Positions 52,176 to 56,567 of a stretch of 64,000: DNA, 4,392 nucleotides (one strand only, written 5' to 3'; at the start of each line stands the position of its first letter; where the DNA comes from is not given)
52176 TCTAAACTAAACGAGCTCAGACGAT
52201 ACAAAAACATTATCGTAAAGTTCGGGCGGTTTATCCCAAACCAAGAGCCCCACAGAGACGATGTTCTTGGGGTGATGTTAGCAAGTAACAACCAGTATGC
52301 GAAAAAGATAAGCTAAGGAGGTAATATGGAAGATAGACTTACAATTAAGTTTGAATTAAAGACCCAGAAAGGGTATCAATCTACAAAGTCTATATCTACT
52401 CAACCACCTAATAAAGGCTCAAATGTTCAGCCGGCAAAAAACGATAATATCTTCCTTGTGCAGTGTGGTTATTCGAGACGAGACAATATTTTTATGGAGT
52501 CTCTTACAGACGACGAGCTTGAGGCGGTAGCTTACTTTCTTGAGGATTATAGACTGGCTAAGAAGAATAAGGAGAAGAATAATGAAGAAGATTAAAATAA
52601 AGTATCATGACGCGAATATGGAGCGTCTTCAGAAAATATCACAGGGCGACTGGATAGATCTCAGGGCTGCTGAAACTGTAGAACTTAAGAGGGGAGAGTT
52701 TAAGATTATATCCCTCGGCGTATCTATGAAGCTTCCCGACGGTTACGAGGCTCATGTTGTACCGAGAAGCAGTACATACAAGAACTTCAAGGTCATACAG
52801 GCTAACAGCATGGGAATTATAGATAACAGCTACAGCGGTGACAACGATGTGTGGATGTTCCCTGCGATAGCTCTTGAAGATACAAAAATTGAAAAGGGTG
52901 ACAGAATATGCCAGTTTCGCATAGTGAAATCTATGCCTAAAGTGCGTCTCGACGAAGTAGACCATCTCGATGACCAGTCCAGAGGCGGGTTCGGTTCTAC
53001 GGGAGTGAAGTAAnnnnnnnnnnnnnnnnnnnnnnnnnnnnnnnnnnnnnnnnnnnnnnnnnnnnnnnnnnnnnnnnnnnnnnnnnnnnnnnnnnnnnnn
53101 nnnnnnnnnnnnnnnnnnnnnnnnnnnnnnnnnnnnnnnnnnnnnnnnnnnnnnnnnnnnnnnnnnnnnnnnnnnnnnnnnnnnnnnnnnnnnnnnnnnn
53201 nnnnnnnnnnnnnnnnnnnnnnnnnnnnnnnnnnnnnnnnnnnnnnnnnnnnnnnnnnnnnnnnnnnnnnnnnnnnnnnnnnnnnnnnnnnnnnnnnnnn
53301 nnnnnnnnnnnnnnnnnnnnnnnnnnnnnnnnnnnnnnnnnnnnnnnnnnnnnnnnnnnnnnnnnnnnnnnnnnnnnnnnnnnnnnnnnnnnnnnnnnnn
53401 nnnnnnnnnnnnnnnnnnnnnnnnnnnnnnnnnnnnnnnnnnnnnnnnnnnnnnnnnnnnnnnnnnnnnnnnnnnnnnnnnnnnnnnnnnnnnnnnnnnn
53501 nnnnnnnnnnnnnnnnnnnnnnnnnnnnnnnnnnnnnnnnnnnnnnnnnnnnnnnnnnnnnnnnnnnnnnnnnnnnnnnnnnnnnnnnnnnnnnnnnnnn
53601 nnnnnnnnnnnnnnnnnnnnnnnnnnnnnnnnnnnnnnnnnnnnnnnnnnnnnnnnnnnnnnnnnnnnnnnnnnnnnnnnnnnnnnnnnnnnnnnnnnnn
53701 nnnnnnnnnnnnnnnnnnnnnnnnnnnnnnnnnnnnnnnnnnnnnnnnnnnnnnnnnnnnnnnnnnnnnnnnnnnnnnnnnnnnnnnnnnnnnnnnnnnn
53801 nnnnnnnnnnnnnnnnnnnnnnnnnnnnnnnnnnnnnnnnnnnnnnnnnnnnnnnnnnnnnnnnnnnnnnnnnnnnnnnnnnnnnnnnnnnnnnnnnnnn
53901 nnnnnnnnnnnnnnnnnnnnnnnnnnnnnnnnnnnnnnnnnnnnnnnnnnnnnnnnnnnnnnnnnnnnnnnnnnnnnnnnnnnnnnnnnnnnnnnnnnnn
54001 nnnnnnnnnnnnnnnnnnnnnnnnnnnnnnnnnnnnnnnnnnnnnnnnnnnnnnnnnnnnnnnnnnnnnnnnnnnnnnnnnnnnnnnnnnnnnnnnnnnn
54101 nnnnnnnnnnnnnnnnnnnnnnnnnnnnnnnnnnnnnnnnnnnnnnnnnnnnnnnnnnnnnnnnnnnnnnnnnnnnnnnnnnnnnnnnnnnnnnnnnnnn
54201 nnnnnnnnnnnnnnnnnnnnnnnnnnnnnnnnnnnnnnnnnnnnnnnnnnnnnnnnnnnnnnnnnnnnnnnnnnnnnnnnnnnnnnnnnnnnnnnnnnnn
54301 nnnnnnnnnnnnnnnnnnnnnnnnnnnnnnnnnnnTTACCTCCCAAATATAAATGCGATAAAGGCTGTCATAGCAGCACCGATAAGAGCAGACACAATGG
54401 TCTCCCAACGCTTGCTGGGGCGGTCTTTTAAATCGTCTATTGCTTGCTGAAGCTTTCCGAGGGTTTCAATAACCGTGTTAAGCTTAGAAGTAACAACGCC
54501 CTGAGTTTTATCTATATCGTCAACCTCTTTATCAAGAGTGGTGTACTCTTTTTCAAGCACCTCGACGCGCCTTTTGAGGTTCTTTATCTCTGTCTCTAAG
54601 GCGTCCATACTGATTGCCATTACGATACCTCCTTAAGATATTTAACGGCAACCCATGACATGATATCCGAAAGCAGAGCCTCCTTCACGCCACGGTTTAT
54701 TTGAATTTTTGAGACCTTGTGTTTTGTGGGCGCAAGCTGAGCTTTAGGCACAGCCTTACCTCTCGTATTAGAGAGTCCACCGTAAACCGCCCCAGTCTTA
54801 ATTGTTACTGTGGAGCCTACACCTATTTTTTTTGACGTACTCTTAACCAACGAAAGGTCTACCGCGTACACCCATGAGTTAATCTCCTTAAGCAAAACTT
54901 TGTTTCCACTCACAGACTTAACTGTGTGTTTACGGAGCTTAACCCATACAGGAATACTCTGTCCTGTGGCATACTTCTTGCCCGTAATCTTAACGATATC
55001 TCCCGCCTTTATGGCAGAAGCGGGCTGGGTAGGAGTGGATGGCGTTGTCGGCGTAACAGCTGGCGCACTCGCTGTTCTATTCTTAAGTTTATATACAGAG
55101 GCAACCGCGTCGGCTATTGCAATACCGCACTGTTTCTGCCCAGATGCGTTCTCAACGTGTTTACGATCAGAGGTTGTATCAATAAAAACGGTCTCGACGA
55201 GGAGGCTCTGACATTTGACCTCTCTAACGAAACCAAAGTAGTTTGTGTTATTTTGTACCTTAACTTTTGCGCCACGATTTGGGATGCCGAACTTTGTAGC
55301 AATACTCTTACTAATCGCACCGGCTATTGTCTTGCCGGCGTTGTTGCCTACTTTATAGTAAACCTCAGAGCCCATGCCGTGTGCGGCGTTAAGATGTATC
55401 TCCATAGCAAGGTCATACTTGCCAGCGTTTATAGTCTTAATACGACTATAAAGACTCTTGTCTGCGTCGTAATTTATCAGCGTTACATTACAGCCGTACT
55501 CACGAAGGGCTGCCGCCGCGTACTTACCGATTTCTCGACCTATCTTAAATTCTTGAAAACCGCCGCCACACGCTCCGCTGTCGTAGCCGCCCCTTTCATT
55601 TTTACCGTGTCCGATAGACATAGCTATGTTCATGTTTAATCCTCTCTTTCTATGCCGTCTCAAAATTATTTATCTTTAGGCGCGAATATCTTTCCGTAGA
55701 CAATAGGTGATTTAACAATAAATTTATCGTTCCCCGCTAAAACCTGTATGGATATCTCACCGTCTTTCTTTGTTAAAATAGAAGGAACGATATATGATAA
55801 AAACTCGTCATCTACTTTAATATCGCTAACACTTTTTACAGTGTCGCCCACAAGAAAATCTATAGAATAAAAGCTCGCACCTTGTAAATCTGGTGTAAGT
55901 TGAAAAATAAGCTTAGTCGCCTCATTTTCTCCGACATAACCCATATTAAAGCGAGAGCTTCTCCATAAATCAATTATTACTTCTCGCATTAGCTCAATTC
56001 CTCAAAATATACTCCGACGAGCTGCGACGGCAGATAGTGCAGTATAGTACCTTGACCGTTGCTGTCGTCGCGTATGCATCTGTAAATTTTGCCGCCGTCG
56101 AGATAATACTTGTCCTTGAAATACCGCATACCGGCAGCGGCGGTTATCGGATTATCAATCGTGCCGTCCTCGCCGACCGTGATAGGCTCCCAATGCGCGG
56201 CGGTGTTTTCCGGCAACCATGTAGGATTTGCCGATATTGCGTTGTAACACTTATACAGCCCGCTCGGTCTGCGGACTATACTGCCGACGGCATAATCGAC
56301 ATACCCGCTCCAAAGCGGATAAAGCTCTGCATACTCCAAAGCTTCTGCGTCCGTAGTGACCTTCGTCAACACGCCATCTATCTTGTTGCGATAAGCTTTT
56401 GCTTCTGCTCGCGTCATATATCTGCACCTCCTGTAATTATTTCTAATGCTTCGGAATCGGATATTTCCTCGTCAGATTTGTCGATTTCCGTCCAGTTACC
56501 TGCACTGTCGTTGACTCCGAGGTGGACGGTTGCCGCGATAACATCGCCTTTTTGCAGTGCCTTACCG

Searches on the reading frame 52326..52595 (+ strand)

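Call 9: search_protein_families(library=pfam, proteins=[window:52326-52595:+], max_evalue=0.01)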
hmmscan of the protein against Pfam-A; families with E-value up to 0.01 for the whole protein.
window:52326-52595:+ (89 aa): 0 families

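Call 10: search_protein_families(library=phrogs, proteins=[window:52326-52595:+], max_evalue=0.01)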
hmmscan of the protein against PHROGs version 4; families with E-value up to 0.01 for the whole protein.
window:52326-52595:+ (89 aa): 0 families

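Call 59: search_protein_families(library=ncbifam, proteins=[window:52326-52595:+], max_evalue=1)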
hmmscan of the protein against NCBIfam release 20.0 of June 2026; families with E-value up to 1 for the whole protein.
window:52326-52595:+ (89 aa): 1 family
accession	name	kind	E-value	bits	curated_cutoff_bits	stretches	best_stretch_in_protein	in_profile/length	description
NF041430.1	UrfF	equivalog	0.016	15.2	100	1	60-85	40-65/68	plasmid repression protein F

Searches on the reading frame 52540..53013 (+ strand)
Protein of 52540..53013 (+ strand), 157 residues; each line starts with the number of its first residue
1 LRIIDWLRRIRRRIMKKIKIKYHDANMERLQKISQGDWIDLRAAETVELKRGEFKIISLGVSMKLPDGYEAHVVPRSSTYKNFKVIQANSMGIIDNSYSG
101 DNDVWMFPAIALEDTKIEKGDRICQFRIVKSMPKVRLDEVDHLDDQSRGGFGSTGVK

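Call 9: search_protein_families(library=pfam, proteins=[window:52540-53013:+], max_evalue=0.01)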
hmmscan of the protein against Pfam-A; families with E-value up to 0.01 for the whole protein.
window:52540-53013:+ (157 aa): 2 families
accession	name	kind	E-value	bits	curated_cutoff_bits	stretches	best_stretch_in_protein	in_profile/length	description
PF00692.24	dUTPase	-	1.5e-14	54.3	22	1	40-155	17-129/129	dUTPase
PF22769.1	DCD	-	1.1e-06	29.3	27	1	21-128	46-150/153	dCTP deaminase-like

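Call 10: search_protein_families(library=phrogs, proteins=[window:52540-53013:+], max_evalue=0.01)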
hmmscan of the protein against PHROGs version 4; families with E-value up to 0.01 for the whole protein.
window:52540-53013:+ (157 aa): 1 family
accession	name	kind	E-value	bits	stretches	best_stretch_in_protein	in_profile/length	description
phrog_135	-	DNA, RNA and nucleotide metabolism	4.8e-40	139.4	1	11-157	141-292/463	dUTPase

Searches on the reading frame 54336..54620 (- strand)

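Call 9: search_protein_families(library=pfam, proteins=[window:54336-54620:-], max_evalue=0.01)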
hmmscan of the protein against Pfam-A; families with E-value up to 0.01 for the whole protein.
window:54336-54620:- (94 aa): 16 families
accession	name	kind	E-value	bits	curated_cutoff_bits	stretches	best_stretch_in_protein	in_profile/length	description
PF00170.26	bZIP_1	-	0.00015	22.3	27.6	1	10-39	26-55/64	bZIP transcription factor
PF25450.1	Rab11-FIP3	-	0.00099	19.8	31.9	1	9-70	53-114/125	Rab11-FIP3-like domain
PF01519.22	DUF16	-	0.0012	19.7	40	1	7-67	38-98/104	Protein of unknown function DUF16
PF08581.15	Tup_N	-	0.0012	19.5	28.7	1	19-67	6-54/77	Tup N-terminal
PF02181.28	FH2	-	0.0013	18.4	34.8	1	2-67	275-340/372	Formin Homology 2 Domain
PF06103.16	DUF948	-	0.0014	19.3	37.2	1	5-66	21-82/89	Bacterial protein of unknown function (DUF948)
PF11932.13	DUF3450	-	0.0016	18.2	32.6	1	6-59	61-114/241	Protein of unknown function (DUF3450)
PF05377.16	FlaC_arch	-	0.0017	19.2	27.8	0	5-39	2-36/55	Flagella accessory protein C (FlaC)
PF25764.1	KIF21A_4th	-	0.0017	18.5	33.1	1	8-67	59-119/183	KIF21A-like domain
PF06005.17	ZapB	-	0.002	19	31.5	0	6-52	21-67/71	Cell division protein ZapB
PF13851.11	GAS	-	0.0025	17.7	32.3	1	11-63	27-79/200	Growth-arrest specific micro-tubule binding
PF23991.1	DUF7310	-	0.0032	18.3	40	1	4-51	31-78/83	Coiled-coil region of unknown function (DUF7310)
PF08647.16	BRE1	-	0.0056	17.2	27.9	1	5-67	19-81/95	BRE1 E3 ubiquitin ligase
PF16326.10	ABC_tran_CTD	-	0.0065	17.1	32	0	9-67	7-63/69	ABC transporter C-terminal domain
PF06657.18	Cep57_MT_bd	-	0.0071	17.2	31.3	1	6-66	18-76/77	Centrosome microtubule-binding domain of Cep57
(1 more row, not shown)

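Call 10: search_protein_families(library=phrogs, proteins=[window:54336-54620:-], max_evalue=0.01)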
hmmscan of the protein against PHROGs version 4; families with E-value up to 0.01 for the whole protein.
window:54336-54620:- (94 aa): 14 families
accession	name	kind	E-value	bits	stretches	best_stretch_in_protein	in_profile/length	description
phrog_937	-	other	7.8e-13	49.8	1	8-92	16-111/115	hemolysin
phrog_1193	-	other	3.2e-05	24.9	1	5-91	15-70/76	hemolysin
phrog_276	-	unknown function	0.00011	23.1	1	13-92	8-90/99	-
phrog_689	-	lysis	0.00018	22.7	1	6-92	5-86/91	holin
phrog_1009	-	unknown function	0.00024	22.1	1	4-69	35-100/103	-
phrog_5553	-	unknown function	0.00035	21.8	1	4-58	15-69/114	-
phrog_13644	-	unknown function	0.00043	21.7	1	8-70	4-66/113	-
phrog_4704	-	tail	0.0008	19.2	1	6-67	18-81/625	tail length tape measure protein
phrog_1775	-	head and packaging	0.0016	17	1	10-67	533-590/1609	minor head protein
phrog_7303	-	unknown function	0.0032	18.5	1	4-65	9-71/80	-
phrog_77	-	DNA, RNA and nucleotide metabolism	0.005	16.4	1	7-65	648-728/967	SbcC-like subunit of palindrome specific endonuclease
phrog_8374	-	unknown function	0.0051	17.6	1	5-56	12-59/172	-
phrog_15040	-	unknown function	0.0069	17.8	1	6-69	7-66/124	-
phrog_16084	-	transcription regulation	0.0095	16.6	1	5-67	129-191/206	transcriptional regulator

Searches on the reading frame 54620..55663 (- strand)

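Call 9: search_protein_families(library=pfam, proteins=[window:54620-55663:-], max_evalue=0.01)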
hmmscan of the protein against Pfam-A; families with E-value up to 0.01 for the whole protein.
window:54620-55663:- (347 aa): 1 family
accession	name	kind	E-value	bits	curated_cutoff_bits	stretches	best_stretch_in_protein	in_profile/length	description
PF01520.23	Amidase_3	-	6.1e-29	101.7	27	1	15-188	3-173/174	N-acetylmuramoyl-L-alanine amidase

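Call 10: search_protein_families(library=phrogs, proteins=[window:54620-55663:-], max_evalue=0.01)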
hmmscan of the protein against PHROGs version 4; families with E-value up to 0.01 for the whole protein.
window:54620-55663:- (347 aa): 4 families
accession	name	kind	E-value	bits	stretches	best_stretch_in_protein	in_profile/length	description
phrog_435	-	lysis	1.2e-45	157.5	1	10-239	112-326/556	endolysin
phrog_2742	-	lysis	2.9e-33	116.7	1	13-305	4-287/318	endolysin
phrog_15956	-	tail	2e-13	51.4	1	190-272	140-227/228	tail assembly protein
phrog_489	-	lysis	1.3e-09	38.4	1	11-212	165-358/459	endolysin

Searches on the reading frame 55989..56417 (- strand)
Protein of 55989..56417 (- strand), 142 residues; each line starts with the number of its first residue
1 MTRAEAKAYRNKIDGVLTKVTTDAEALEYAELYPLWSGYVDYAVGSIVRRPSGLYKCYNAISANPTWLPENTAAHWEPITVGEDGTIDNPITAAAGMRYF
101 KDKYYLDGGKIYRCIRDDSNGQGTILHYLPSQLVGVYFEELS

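Call 9: search_protein_families(library=pfam, proteins=[window:55989-56417:-], max_evalue=0.01)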
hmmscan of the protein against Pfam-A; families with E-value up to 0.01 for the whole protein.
window:55989-56417:- (142 aa): 1 family
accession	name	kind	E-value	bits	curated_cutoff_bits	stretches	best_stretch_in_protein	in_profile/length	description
PF02839.19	CBM_5_12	-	8.2e-05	23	26.2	1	36-77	2-44/44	Carbohydrate-binding module family 5/12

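Call 10: search_protein_families(library=phrogs, proteins=[window:55989-56417:-], max_evalue=0.01)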
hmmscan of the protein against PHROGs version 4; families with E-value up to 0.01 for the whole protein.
window:55989-56417:- (142 aa): 2 families
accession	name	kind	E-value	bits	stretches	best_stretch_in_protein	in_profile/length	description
phrog_27545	-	unknown function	4.8e-29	102.5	1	16-140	15-144/146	-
phrog_30034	-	unknown function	7.5e-09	36.7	1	18-137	134-257/263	-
